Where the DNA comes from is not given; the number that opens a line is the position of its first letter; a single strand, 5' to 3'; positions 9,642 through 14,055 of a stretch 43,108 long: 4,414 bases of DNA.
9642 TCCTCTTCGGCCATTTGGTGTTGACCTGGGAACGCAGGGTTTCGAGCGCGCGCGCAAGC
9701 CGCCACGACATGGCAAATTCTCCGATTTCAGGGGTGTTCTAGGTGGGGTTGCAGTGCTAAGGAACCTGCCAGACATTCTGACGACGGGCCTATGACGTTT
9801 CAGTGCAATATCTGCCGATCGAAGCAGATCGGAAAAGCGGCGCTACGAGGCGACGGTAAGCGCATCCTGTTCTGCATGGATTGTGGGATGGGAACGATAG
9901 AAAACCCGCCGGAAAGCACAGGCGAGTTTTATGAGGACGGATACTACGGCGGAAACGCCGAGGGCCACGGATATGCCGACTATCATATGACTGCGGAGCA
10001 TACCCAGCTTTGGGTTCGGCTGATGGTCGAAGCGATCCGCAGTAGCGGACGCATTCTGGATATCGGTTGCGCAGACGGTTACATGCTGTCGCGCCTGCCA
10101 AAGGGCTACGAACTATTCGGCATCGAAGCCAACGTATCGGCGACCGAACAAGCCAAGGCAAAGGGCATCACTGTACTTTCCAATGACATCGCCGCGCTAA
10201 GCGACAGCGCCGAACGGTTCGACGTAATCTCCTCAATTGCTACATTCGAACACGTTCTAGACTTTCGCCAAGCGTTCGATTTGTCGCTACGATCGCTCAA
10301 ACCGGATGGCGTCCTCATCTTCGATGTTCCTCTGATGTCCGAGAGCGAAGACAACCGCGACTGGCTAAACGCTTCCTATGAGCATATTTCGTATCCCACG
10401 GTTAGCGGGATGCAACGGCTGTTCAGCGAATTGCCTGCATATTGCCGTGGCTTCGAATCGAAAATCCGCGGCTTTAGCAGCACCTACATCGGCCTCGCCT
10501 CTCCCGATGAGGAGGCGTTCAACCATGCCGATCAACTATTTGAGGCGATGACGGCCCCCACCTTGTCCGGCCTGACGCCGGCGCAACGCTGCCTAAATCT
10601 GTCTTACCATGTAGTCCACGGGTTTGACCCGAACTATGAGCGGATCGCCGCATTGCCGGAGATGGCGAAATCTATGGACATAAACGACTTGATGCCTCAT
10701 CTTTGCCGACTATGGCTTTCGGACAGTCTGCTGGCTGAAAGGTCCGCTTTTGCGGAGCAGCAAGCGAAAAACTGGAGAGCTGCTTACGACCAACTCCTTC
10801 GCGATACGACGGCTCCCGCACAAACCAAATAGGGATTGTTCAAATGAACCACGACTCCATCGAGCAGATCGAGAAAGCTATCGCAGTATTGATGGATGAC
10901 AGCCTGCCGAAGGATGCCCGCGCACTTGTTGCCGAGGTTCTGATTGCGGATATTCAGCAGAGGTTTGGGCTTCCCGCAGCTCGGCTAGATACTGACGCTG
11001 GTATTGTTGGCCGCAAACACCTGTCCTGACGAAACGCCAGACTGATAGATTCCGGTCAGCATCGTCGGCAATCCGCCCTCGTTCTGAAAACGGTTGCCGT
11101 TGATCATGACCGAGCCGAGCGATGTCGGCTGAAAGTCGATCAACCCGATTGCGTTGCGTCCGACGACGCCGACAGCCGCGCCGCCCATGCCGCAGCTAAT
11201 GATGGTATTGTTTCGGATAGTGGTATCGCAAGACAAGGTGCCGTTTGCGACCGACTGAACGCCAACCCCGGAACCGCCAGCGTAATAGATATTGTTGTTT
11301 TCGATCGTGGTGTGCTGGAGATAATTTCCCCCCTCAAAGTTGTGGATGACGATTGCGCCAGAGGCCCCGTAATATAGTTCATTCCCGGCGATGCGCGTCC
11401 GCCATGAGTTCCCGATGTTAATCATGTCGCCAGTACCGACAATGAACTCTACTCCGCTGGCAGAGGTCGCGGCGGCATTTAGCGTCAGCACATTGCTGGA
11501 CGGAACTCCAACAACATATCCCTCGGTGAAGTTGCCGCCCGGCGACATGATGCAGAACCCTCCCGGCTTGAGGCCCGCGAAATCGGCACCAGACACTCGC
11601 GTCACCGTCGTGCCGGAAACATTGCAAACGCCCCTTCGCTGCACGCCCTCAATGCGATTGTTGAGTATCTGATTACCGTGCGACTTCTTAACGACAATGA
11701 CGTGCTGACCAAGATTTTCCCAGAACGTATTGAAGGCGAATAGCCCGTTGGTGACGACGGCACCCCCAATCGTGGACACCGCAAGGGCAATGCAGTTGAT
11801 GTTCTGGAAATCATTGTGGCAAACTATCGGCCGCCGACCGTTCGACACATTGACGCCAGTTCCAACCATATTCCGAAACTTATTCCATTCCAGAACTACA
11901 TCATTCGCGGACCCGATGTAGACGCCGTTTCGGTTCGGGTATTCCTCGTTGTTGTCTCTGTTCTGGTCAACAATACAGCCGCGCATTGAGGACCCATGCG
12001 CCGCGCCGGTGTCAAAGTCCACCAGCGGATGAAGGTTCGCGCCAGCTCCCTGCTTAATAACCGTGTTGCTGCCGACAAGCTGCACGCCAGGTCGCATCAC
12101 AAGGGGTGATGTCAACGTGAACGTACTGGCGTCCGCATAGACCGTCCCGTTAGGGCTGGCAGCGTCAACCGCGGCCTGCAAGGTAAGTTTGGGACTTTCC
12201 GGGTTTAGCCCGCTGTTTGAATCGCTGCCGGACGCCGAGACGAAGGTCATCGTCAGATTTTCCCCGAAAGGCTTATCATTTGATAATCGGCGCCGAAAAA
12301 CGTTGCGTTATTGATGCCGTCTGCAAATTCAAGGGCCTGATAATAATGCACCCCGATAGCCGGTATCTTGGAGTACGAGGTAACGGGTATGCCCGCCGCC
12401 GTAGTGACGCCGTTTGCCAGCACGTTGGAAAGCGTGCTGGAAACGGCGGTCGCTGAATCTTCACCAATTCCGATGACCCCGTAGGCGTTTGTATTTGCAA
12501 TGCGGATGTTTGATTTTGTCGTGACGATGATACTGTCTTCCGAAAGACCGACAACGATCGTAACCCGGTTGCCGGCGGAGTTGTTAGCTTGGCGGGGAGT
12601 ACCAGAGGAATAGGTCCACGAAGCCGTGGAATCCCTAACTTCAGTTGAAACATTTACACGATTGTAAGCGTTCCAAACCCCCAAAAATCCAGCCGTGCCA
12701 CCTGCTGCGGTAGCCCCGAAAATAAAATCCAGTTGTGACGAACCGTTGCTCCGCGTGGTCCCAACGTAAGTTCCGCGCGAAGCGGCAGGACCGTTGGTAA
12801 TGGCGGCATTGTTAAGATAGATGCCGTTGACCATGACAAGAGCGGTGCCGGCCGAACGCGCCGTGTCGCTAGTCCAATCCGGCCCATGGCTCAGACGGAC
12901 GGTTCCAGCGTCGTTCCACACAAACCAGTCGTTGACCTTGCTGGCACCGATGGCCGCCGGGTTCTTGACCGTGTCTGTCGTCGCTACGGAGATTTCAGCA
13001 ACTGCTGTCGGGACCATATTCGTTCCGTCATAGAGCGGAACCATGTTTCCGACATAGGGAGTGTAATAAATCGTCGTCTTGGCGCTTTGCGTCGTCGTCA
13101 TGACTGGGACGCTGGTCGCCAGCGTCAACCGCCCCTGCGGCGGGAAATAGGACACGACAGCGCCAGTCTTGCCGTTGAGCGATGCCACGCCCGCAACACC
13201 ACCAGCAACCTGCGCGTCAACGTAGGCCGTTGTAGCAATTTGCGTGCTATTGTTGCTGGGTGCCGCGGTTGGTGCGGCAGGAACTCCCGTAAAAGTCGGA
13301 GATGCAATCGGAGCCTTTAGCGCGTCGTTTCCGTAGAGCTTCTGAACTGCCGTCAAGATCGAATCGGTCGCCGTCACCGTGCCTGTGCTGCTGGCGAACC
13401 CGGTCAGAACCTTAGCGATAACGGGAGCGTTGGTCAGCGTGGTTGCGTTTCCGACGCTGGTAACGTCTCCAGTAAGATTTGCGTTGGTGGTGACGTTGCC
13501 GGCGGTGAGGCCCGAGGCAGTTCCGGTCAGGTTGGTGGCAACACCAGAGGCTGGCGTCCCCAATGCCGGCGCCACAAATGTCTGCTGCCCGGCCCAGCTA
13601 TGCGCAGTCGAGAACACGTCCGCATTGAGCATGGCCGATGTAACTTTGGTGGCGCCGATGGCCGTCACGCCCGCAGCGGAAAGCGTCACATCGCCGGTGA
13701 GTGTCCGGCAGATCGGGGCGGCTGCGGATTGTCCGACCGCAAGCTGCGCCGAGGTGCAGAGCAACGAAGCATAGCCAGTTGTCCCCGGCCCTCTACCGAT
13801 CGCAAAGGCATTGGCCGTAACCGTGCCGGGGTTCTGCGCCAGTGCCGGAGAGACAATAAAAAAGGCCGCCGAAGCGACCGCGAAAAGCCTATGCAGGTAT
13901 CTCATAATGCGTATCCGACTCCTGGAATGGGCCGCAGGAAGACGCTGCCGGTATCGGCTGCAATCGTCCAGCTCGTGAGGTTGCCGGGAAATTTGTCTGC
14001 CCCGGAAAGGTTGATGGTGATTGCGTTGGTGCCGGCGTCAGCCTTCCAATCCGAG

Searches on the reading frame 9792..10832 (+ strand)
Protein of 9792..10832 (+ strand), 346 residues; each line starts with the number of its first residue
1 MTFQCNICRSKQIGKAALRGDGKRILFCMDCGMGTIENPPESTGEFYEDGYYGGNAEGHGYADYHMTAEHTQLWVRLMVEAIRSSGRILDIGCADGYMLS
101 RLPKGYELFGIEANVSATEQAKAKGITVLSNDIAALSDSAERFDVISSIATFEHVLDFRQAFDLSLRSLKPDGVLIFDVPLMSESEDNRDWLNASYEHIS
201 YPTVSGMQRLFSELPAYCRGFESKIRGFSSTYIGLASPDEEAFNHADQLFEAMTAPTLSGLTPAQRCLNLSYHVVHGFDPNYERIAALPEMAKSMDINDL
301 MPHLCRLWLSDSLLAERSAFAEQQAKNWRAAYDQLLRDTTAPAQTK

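Call 43: search_protein_families(library=pfam, proteins=[window:9792-10832:+], max_evalue=0.001)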
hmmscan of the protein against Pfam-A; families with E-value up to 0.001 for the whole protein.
window:9792-10832:+ (346 aa): 7 families
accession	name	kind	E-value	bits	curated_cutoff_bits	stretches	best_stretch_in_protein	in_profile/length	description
PF13489.12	Methyltransf_23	-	1.7e-19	70.6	27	1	76-213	14-156/164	Methyltransferase domain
PF08241.18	Methyltransf_11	-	1.6e-11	45.1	21.2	1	89-177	1-95/95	Methyltransferase domain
PF13649.12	Methyltransf_25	-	2.6e-10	41.3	27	1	88-173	1-97/97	Methyltransferase domain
PF13847.12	Methyltransf_31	-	2.2e-08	34.3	27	1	83-180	2-112/145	Methyltransferase domain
PF08242.18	Methyltransf_12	-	1.1e-07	33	30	1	89-175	1-98/98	Methyltransferase domain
PF07021.18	MetW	-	2.9e-07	30.8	21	1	77-164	6-97/193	Methionine biosynthesis protein MetW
PF02353.26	CMAS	-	0.0002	21.2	27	1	83-182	61-169/273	Mycolic acid cyclopropane synthetase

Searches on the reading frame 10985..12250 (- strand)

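Call 43: search_protein_families(library=pfam, proteins=[window:10985-12250:-], max_evalue=0.001)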
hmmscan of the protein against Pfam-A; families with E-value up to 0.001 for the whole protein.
window:10985-12250:- (421 aa): 2 families
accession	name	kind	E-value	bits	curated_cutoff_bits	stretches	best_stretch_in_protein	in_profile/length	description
PF13229.12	Beta_helix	-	5.5e-10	39.5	25.9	1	97-239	21-149/158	Right handed beta helix region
PF05048.19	NosD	-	0.00027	20.9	23.6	0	94-214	51-159/212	Periplasmic copper-binding protein (NosD)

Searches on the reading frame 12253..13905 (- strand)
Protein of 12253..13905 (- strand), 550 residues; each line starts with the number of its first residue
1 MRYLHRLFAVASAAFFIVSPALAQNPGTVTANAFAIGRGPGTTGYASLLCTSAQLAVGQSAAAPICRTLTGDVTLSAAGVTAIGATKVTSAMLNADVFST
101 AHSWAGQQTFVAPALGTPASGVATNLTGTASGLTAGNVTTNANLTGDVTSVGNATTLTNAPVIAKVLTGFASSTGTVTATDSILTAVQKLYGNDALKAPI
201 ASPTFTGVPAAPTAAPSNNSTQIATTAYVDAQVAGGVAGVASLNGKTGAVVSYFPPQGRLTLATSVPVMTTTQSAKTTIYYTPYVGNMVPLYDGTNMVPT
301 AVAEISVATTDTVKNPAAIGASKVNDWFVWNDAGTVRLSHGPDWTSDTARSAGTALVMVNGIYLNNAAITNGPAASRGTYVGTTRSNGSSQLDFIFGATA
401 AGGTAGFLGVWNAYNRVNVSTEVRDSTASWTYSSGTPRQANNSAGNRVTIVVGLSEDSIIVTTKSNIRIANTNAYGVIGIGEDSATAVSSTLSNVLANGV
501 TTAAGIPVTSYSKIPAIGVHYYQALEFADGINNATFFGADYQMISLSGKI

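Call 43: search_protein_families(library=pfam, proteins=[window:12253-13905:-], max_evalue=0.001)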
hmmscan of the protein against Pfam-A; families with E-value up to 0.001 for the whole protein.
window:12253-13905:- (550 aa): 0 families

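Call 77: search_protein_families(library=phrogs, proteins=[window:12253-13905:-], max_evalue=0.001)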
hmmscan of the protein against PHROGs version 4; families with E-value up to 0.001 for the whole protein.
window:12253-13905:- (550 aa): 4 families
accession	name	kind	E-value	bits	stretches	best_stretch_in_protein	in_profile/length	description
phrog_454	-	tail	4.1e-10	39.4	1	175-236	266-324/1376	tail fiber protein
phrog_7032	-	tail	1.4e-09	37.7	1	134-237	192-290/866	tail fiber protein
phrog_2631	-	tail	6.8e-09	35.9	1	72-237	244-385/644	tail fiber protein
phrog_4209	-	tail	8.7e-05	22.7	1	196-432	108-229/406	tail fiber protein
